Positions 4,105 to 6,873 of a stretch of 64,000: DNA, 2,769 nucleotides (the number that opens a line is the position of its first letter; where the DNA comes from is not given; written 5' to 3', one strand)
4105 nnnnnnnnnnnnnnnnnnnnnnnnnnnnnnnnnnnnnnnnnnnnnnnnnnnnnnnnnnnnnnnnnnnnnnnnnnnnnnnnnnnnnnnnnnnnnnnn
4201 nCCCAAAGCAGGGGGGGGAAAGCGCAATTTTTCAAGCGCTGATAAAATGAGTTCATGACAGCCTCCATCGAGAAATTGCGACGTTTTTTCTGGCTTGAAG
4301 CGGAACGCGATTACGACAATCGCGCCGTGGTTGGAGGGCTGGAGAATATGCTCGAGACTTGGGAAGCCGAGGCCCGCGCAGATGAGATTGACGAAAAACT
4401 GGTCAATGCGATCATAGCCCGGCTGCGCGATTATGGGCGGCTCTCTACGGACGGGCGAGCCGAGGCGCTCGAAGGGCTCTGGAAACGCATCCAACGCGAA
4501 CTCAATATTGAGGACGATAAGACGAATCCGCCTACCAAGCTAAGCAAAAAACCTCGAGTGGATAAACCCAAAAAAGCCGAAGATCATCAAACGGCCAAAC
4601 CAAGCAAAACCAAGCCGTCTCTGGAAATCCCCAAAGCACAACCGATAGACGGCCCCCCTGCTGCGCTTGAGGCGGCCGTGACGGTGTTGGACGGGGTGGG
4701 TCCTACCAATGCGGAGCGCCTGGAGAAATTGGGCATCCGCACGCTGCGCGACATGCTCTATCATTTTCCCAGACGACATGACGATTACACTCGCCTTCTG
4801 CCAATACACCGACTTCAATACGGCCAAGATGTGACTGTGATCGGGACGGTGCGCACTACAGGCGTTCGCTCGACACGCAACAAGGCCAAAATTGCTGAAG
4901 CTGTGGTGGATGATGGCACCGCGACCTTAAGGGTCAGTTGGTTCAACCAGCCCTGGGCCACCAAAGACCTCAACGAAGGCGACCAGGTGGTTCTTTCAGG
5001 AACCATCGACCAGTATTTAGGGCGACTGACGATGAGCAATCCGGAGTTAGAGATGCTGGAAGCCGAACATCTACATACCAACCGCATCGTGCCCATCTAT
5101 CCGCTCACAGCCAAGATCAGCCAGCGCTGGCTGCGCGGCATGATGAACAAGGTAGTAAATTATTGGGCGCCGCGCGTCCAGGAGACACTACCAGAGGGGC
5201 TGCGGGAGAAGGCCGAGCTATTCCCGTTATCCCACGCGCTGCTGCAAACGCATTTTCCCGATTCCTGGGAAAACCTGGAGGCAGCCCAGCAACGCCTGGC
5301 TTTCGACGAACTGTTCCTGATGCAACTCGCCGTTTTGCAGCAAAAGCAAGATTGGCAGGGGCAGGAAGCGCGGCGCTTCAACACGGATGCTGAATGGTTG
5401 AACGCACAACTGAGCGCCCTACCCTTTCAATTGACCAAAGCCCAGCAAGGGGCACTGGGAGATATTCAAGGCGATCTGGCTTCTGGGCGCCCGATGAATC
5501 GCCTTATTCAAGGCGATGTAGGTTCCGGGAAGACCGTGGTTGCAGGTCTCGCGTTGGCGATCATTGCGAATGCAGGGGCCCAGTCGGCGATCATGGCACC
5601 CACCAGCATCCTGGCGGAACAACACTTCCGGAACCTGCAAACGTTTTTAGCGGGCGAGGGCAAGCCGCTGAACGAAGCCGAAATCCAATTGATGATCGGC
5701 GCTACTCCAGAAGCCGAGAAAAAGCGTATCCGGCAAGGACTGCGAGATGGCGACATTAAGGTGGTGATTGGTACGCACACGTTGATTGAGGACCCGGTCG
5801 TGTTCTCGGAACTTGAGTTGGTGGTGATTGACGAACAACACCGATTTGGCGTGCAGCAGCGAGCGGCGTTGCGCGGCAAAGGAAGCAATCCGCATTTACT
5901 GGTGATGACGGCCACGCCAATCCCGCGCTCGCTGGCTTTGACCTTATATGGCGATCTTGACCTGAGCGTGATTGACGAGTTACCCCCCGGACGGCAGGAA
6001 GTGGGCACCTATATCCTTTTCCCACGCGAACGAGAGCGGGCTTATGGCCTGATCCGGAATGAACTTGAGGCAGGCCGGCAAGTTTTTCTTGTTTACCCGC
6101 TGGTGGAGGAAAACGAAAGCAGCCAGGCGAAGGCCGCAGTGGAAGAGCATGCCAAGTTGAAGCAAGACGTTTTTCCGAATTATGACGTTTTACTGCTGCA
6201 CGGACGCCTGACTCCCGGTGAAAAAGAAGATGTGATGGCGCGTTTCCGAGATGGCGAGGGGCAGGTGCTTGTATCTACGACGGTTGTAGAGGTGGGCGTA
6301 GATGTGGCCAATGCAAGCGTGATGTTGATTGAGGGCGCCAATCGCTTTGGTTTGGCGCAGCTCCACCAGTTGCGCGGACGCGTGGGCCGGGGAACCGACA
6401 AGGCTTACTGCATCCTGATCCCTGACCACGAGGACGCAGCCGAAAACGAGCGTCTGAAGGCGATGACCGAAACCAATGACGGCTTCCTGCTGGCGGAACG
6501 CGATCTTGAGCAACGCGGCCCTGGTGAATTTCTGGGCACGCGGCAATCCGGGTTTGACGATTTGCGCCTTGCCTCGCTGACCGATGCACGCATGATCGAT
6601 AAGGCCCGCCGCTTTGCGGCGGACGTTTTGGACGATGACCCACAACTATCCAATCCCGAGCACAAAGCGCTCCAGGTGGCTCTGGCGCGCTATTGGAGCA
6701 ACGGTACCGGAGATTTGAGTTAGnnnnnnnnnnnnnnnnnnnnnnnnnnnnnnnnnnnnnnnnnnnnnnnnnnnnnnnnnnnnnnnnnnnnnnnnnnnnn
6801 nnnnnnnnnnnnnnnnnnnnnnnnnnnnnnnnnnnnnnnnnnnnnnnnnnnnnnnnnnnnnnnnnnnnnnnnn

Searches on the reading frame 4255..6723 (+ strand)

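Call 59: search_protein_families(library=pfam, proteins=[window:4255-6723:+], max_evalue=0.0001)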
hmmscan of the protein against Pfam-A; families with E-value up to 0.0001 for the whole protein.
window:4255-6723:+ (822 aa): 7 families
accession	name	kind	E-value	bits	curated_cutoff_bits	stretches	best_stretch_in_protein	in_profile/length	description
PF17191.10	RecG_wedge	-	5e-30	104.7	23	1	146-301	6-159/162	RecG wedge domain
PF00270.35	DEAD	-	1.4e-20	74.2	26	1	410-559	13-163/167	DEAD/DEAH box helicase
PF00271.37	Helicase_C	-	1.7e-19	70.5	23.5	1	626-712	25-108/110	Helicase conserved C-terminal domain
PF19833.4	RecG_dom3_C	-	1.3e-13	51.3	26.8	1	740-809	1-72/87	ATP-dependent DNA helicase RecG, domain 3, C-terminal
PF01336.31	tRNA_anti-codon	-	3e-10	40.3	27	1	193-268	1-75/75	OB-fold nucleic acid binding domain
PF04851.21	ResIII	-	9.7e-09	35.8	22.5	1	392-555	3-162/164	Type III restriction enzyme, res subunit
PF22590.2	Cas3-like_C_2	-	6.9e-05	23.5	27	0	626-713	13-104/106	CRISPR-associated nuclease/helicase Cas3, C-terminal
